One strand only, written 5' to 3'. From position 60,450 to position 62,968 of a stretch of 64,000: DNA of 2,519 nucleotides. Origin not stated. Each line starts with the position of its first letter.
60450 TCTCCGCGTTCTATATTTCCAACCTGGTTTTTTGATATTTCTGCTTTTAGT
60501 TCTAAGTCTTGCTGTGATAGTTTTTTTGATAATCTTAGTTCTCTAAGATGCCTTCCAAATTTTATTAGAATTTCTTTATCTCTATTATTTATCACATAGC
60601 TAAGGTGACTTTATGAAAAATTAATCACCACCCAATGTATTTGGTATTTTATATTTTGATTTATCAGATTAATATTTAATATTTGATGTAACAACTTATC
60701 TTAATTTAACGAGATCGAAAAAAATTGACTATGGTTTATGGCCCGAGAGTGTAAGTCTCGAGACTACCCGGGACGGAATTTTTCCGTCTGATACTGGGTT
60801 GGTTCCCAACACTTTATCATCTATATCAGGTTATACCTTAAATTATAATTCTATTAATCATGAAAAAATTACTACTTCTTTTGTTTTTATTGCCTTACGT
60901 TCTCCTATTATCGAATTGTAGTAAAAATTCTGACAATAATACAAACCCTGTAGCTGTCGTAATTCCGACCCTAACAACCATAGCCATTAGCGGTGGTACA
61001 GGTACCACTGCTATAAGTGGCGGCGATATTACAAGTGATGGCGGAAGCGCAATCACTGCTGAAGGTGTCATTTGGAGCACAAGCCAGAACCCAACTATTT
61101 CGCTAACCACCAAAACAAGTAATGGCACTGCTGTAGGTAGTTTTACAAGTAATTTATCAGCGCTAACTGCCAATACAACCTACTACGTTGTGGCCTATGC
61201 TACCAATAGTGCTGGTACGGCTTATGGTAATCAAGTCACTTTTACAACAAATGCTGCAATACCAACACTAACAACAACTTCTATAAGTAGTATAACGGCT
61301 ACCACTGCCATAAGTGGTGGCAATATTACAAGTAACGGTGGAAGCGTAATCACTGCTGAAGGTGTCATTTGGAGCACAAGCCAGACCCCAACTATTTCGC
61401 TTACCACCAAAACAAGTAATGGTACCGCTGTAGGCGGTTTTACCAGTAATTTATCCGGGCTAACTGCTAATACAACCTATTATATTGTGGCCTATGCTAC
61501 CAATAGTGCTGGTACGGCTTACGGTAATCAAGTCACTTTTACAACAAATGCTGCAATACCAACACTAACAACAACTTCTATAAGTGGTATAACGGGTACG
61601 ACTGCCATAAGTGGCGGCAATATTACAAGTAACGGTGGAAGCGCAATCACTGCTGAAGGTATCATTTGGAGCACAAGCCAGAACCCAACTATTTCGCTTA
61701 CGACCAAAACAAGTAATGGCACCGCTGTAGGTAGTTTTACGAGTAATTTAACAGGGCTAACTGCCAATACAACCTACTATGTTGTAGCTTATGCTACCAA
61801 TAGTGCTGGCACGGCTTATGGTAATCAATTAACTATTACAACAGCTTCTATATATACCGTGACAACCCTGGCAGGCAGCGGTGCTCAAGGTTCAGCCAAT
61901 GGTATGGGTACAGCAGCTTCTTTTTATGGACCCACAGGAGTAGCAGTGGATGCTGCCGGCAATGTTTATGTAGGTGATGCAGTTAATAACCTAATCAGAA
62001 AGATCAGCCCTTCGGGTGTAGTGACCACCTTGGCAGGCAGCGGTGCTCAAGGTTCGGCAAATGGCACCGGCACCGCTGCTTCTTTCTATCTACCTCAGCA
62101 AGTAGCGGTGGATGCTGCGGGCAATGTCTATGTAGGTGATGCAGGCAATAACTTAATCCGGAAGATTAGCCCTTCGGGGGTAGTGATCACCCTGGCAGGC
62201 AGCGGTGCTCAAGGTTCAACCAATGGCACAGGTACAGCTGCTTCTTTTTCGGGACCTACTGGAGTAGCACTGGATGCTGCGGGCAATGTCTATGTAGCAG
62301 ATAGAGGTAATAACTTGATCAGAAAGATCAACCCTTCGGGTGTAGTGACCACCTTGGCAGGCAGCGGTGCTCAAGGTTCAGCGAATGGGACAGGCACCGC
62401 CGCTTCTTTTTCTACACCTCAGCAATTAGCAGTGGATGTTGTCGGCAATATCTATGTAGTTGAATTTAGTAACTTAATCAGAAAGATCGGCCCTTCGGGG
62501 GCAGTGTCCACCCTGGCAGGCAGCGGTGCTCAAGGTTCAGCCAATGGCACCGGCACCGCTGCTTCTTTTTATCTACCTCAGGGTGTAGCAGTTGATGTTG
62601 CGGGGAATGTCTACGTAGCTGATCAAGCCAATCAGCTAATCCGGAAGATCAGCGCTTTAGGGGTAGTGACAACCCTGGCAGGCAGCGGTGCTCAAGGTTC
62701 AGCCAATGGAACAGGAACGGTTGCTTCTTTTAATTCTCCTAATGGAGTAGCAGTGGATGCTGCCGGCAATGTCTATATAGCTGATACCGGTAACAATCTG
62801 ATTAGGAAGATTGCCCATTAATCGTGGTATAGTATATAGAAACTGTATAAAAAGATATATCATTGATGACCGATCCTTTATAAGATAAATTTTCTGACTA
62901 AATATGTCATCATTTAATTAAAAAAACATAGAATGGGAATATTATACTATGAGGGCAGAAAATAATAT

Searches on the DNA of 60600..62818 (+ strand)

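Call 12: search_dna_similar(query=window:60600-60900:+, collection=plasmids, mode=distant, max_evalue=1)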
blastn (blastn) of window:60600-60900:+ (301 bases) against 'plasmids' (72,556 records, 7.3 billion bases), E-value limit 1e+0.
Records with a match: 16; places in all: 16; records where one place covers at least 80% of the query: 0.
Best place of each record, by identity: >=99% 3; 80-90% 7; 60-80% 6.
By first word of the organism name: Borreliella 3; Spiroplasma 3; Arcobacter 3; Brachyspira 2; Clostridioides 2; Mycoplasmatota 1; Arsenophonus 1; Persicobacter 1.
By predicted mobility (MOB-suite, as given by PLSDB): non-mobilizable 16.
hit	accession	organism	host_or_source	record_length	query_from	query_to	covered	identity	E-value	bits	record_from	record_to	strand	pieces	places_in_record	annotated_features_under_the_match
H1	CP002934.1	Borreliella afzelii PKo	-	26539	38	93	19%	78.9%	3e-1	44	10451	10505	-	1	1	plasmid partition family protein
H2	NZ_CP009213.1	Borreliella afzelii Tom3107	whole organism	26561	38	93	19%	78.9%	3e-1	44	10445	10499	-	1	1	chromosome replication/partitioning protein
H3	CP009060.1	Borreliella afzelii K78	Homo sapiens,skin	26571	38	93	19%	78.9%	3e-1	44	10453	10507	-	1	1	plasmid partition family protein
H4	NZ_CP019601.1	Brachyspira hyodysenteriae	pig,plasmid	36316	45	98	18%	77.2%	9e-1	41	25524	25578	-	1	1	radical SAM protein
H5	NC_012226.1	Brachyspira hyodysenteriae WA1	-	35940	45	98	18%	77.2%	9e-1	41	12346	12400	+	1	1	radical SAM protein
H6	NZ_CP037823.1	Clostridioides difficile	Homo sapiens,feces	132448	43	91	16%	84.0%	6e-3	48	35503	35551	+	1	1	hypothetical protein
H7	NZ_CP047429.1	Spiroplasma citri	Neoaliturus tenellus,cell culture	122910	224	274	17%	78.8%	9e-1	42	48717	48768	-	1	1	hypothetical protein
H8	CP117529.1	Spiroplasma endosymbiont of Drosophila atripex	Drosophila atripex,Drosophila atripex ...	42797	45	86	14%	81.0%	9e-1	41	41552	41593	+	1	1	hypothetical protein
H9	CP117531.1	Spiroplasma endosymbiont of Drosophila atripex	Drosophila atripex,Drosophila atripex ...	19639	45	86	14%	81.0%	9e-1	41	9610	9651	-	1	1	hypothetical protein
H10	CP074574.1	Mycoplasmatota bacterium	single cell,cold seep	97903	239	279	14%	81.8%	3e-1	43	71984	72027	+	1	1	hypothetical protein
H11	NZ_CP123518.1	Arsenophonus nasoniae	Pachycrepoideus vindemmiae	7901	255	292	13%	84.6%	9e-1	41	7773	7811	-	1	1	hypothetical protein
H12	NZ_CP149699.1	Clostridioides difficile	Dog,single cell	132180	43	77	12%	88.9%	7e-2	45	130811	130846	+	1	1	none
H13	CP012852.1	Persicobacter sp. JZB09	cell culture,soil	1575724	243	275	11%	88.2%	9e-1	41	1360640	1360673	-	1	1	none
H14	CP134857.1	Arcobacter sp. AZ-2023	food,chicken meat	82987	39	62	8%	100.0%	7e-2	45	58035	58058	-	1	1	hypothetical protein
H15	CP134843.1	Arcobacter sp. AZ-2023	food,chicken meat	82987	39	62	8%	100.0%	7e-2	45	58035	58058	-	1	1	hypothetical protein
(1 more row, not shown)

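Call 13: search_dna_similar(query=window:60600-60900:+, collection=phages, mode=distant, max_evalue=1)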
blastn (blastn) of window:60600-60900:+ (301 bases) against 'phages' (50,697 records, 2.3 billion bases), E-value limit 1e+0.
Records with a match: 3; places in all: 3; records where one place covers at least 80% of the query: 0.
Best place of each record, by identity: 90-95% 1; 80-90% 2.
By first word of the organism name: Azobacteroides 2; Vibrio 1.
By host as written in the record: Candidatus Azobacteroides pseudotrichonymphae 2; Vibrio parahaemolyticus 1.1997 1.
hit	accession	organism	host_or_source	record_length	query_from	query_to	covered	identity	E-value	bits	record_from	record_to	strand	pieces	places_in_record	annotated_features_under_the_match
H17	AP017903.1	Azobacteroides phage ProJPt-Bp1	Candidatus Azobacteroides ...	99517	256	292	12%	83.8%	3e-1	41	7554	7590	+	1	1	hypothetical protein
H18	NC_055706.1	Azobacteroides phage ProJPt-Bp1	Candidatus Azobacteroides ...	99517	256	292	12%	83.8%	3e-1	41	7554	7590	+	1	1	hypothetical protein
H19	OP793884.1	Vibrio phage vB_VpaM_R16F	Vibrio parahaemolyticus 1.1997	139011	239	266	9%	93.1%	3e-1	41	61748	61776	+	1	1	hypothetical protein (x2)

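Call 50: build_rna_model(alignment_id=A3, structure=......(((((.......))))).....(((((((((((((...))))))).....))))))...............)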
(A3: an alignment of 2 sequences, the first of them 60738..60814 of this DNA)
Model R1 built from alignment A3 (2 sequences, 77 columns); structure: as given.
model positions 77; base pairs 18; branch points 1; effective number of sequences 1.11; information 0.734 bits per position. Calibrated on 0.2 Mb of random sequence (short: E-values are rough).
structure used (alignment columns):
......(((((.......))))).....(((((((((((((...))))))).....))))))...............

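Call 51: search_with_rna_model(model_id=R1, sources=[window, L001, L002, L003, L004, L005, L006, L007, L008, L009, L010, L011, L012, L013, L014, L015, L016, L017, L018, L019, L020, L021, L022, L023, L024, L025, L026, L027, L028, L029, L030, L031, L032, L033, L034, L035, L036, L037, L038, L039, L040, L041, L042, L043, L044, L045, L046, L047, L049, L050, L051, L052, L056, L060, L061, L065, L068, L081, L082, L083, L084, L085, L086, L087, L088, L089, L090, L091, L092, L093, L094, L095, L096, L097], max_evalue=10)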
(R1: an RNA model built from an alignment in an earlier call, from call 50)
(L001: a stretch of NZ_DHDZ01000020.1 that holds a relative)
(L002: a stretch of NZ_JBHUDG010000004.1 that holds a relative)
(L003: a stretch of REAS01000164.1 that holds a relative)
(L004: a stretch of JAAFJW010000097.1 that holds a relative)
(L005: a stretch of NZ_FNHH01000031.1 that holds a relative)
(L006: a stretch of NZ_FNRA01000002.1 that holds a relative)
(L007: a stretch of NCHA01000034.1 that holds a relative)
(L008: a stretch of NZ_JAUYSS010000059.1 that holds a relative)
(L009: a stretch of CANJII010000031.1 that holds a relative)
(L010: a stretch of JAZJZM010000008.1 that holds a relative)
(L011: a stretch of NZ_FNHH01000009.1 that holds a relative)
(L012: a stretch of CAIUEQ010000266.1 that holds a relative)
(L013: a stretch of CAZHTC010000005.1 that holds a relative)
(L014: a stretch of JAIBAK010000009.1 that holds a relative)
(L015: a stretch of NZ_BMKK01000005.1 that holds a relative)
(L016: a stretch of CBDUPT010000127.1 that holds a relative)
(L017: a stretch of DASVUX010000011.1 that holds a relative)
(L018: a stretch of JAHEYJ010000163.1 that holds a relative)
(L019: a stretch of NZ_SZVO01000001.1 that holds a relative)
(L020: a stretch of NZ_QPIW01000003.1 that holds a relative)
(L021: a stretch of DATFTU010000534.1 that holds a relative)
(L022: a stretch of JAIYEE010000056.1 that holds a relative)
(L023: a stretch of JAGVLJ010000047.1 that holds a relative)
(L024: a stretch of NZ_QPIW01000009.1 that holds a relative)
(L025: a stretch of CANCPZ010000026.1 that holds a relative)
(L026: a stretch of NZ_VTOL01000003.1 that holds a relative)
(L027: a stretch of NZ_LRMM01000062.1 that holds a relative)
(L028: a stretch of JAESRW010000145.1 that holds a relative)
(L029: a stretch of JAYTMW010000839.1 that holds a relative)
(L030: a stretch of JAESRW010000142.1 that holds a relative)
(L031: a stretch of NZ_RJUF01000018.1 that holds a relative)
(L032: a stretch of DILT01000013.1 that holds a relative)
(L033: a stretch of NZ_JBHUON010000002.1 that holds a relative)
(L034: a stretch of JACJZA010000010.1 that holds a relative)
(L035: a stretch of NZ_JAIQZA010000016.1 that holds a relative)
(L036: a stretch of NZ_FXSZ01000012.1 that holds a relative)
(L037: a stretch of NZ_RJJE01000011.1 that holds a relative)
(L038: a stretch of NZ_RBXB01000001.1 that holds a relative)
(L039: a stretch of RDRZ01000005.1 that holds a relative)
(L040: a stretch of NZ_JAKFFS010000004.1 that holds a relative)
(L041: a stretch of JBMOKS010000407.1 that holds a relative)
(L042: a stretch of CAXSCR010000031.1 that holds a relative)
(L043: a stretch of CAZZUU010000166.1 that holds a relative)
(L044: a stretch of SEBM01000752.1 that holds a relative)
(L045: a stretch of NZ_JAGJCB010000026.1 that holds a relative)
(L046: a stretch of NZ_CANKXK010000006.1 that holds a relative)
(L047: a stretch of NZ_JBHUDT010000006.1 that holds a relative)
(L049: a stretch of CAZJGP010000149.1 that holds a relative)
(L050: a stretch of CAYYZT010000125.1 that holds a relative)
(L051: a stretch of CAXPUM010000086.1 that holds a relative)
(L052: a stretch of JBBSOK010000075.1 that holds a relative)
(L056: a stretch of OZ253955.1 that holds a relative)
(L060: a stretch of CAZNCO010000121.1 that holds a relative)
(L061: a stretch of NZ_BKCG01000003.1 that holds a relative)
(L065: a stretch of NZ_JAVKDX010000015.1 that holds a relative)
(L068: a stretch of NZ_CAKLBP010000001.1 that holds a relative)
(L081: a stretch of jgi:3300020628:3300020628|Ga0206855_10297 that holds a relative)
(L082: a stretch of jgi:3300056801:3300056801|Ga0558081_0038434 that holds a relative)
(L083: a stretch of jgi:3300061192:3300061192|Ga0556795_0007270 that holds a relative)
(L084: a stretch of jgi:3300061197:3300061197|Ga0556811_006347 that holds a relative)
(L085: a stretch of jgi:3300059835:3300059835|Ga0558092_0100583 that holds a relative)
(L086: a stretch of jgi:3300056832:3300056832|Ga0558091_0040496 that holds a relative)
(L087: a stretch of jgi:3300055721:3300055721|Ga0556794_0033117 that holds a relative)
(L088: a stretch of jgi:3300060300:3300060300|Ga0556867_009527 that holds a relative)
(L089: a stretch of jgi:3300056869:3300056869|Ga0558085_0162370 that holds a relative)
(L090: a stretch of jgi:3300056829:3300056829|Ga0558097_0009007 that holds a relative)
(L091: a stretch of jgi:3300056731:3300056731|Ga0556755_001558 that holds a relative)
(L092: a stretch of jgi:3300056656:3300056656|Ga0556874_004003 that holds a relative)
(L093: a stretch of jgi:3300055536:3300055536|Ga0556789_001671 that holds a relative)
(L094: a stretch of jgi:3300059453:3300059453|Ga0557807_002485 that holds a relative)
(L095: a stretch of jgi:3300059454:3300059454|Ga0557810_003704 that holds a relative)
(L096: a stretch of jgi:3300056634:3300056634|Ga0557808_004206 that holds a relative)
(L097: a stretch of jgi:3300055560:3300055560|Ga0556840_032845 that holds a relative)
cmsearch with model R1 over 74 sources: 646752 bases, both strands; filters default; matches with E-value up to 10: 4.
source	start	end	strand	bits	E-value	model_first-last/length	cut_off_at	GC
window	60738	60814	+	113.1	1.2e-31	1-77/77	no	0.52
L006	1622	1651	+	11.3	4.1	31-60/77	no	0.53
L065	1220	1242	+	10.4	7.9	1-77/77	no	0.3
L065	2532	2591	-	10.4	8.1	1-77/77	no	0.42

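Call 66: search_rna_families(source=L132, start=3300, end=8000, threshold=evalue, max_evalue=1)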
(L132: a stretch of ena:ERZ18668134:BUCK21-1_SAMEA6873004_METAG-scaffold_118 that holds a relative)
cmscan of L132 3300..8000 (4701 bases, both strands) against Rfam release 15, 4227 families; matches with E-value up to 1: 1.
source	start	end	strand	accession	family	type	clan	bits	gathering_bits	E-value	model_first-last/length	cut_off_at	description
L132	7221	7384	-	RF02415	rliG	Gene; sRNA;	-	21.9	55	0.16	1-267/267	no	Listeria sRNA rliG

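Call 68: search_with_rna_model(model_id=R1, sources=[L133, L134, L135, L136, L137, L138, L132], max_evalue=10, filters=off)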
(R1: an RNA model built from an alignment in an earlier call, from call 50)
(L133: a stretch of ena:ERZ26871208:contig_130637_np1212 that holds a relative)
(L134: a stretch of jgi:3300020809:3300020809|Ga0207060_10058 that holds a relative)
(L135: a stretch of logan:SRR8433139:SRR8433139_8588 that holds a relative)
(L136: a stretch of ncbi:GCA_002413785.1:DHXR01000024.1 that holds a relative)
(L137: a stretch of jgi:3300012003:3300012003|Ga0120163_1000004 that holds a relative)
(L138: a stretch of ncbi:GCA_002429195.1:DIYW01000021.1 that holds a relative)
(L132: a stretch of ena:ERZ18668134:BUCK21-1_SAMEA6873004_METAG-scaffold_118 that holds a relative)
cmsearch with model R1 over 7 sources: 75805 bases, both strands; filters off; matches with E-value up to 10: 5.
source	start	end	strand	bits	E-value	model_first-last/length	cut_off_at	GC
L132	3879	3955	+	113.1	1.4e-32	1-77/77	no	0.52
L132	3913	3929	-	9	2.5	35-51/77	no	0.47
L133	1189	1235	-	8.4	4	1-77/77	no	0.43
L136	3617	3647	+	7.2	8.9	1-77/77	no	0.42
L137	3617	3647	+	7.2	8.9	1-77/77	no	0.42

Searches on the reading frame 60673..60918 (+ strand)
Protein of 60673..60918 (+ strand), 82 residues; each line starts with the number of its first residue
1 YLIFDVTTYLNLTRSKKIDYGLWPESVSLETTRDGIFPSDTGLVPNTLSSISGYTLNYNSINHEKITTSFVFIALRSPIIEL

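Call 47: search_protein_families(library=pfam, proteins=[window:60673-60918:+], max_evalue=10)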
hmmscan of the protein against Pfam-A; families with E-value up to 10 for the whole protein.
seq(82 aa): 0 families

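Call 76: search_protein_representatives(protein=window:60673-60918:+)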
Query: 82 residues. Proteins with E-value up to 0.001 (for the whole library): 1; up to 1e-10: 0; up to 1e-30: 0. The best 1 are listed.
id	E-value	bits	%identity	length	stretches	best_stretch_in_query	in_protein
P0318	4.0e-04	36.7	49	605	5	20-40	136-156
